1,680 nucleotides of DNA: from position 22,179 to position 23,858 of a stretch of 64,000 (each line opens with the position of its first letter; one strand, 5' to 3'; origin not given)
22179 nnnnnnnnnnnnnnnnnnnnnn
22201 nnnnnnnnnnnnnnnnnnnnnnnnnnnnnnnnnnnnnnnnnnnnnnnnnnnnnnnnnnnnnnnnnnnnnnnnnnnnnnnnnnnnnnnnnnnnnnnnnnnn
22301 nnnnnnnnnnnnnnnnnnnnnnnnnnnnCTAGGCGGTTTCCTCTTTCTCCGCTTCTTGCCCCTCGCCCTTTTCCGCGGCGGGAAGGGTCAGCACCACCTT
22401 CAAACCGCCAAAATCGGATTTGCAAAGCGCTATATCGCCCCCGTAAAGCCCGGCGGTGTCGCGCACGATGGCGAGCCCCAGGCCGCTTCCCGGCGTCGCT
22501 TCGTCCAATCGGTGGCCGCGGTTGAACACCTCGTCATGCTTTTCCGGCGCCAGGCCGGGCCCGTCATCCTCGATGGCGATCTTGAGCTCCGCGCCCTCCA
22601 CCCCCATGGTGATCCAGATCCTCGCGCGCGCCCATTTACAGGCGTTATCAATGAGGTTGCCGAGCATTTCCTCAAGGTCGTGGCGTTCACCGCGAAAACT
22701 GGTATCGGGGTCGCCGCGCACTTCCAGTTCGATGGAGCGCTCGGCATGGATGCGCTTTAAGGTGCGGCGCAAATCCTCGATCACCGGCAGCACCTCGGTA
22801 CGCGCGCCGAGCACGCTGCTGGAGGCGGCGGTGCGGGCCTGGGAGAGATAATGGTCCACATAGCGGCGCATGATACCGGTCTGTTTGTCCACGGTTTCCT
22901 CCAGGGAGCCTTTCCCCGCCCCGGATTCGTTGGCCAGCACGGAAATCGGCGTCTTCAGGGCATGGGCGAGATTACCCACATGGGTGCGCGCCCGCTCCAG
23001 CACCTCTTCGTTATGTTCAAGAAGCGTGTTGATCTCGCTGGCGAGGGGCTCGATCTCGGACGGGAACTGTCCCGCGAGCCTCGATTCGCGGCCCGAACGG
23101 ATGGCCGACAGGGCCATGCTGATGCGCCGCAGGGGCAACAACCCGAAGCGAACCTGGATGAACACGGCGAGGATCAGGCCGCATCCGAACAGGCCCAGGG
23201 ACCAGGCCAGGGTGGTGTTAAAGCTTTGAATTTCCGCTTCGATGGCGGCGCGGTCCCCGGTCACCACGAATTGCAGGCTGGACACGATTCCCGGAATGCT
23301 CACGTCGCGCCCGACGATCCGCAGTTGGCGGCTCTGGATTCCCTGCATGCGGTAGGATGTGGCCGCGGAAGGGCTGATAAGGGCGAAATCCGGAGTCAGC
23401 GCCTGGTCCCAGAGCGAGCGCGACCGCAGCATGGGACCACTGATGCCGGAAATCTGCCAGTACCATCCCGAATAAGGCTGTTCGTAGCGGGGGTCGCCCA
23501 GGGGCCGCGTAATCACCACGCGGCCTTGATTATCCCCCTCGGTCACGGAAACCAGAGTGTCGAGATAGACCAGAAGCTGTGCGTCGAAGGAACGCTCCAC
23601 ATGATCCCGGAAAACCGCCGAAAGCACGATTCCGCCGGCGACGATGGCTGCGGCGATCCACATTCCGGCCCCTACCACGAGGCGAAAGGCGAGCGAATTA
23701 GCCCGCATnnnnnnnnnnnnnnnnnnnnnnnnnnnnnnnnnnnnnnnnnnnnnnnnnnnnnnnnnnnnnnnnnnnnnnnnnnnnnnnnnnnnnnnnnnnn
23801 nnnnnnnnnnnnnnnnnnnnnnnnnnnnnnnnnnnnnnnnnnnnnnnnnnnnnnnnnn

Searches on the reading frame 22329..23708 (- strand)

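Call 50: search_protein_families(library=pfam, proteins=[window:22329-23708:-])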
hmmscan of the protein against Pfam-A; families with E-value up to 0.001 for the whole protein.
window:22329-23708:- (459 aa): 2 families
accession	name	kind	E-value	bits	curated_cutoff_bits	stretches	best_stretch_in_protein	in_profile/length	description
PF02518.31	HATPase_c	-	1.1e-18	68.1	26.4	1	342-445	3-110/111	Histidine kinase-, DNA gyrase B-, and HSP90-like ATPase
PF13581.12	HATPase_c_2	-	0.00061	20.2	27.4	0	345-416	36-106/127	Histidine kinase-like ATPase domain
